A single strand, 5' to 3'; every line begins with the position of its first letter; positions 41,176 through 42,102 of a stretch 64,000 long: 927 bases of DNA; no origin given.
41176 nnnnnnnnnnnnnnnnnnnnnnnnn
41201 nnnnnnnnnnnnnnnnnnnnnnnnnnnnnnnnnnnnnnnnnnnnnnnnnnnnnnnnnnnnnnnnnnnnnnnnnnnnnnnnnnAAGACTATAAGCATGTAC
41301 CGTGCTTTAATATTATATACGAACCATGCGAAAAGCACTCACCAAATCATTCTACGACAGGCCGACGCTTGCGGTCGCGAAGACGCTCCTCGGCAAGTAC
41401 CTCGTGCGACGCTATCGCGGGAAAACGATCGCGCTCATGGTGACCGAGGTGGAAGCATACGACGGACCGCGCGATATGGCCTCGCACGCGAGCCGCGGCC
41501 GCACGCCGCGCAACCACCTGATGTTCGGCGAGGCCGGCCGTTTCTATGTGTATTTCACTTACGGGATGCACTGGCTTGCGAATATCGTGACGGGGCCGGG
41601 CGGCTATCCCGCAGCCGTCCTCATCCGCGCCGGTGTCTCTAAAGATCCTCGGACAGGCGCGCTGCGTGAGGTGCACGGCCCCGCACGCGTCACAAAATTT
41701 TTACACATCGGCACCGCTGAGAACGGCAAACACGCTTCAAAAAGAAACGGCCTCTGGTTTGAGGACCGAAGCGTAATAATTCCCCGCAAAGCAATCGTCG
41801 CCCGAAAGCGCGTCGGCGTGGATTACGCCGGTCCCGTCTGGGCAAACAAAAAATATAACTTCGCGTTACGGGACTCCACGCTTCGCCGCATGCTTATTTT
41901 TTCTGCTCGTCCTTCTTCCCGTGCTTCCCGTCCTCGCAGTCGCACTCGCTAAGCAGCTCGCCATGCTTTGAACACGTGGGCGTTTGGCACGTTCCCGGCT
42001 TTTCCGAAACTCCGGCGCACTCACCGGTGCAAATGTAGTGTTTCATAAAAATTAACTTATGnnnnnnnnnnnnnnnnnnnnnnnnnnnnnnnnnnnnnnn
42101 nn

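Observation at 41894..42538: Orphan RsbW/SpoIIAB-like anti-sigma kinase followed by an unannotated 50-aa Cys-rich peptide, with no STAS antagonist nearby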

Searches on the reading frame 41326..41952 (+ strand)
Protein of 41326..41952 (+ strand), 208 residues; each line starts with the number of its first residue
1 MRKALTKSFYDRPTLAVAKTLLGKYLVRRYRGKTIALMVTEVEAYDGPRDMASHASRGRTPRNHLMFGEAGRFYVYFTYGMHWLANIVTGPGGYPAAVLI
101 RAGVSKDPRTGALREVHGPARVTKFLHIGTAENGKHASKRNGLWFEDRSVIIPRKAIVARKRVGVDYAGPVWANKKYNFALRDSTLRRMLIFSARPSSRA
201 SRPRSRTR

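Call 3: search_protein_families(library=pfam, proteins=[window:41326-41952:+], max_evalue=0.1)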
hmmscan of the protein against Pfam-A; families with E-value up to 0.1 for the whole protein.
window:41326-41952:+ (208 aa): 1 family
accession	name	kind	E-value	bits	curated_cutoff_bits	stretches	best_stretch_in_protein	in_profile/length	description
PF02245.21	Pur_DNA_glyco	-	7.4e-48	162.7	27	1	8-184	1-180/181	Methylpurine-DNA glycosylase (MPG)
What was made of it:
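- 41326..41952 (+): mpg (3-methyladenine DNA glycosylase), convergent to the peptide gene. The Pfam domain ends at residue 184 (about nt 41877). The last 24 residues (41878-41949) are an unconstrained tail read off the antisense strand of the peptide gene. Pfam Pur_DNA_glyco at 7.4e-48, residues 8-184 (call 3).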

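Call 4: search_protein_families(library=ncbifam, proteins=[window:41326-41952:+], max_evalue=0.1)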
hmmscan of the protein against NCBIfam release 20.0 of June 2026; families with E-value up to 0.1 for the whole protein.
window:41326-41952:+ (208 aa): 6 families
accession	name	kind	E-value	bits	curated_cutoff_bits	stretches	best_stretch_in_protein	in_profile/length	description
NF002003.0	PRK00802.1-3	equivalog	1.4e-40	138.9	182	1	3-168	5-176/203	DNA-3-methyladenine glycosylase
TIGR00567.1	3mg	subfamily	1.4e-40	138.9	116.35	1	6-184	2-188/192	DNA-3-methyladenine glycosylase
NF002004.0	PRK00802.1-4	equivalog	5e-36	123.9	211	1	3-167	5-159/182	DNA-3-methyladenine glycosylase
NF002001.0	PRK00802.1-1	equivalog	1.4e-33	116.2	272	2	4-102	2-101/202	DNA-3-methyladenine glycosylase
NF002002.0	PRK00802.1-2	equivalog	6.2e-29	100.8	249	1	3-171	4-178/197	DNA-3-methyladenine glycosylase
NF002005.0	PRK00802.1-5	equivalog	2.8e-14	53.4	229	1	3-104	7-104/230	DNA-3-methyladenine glycosylase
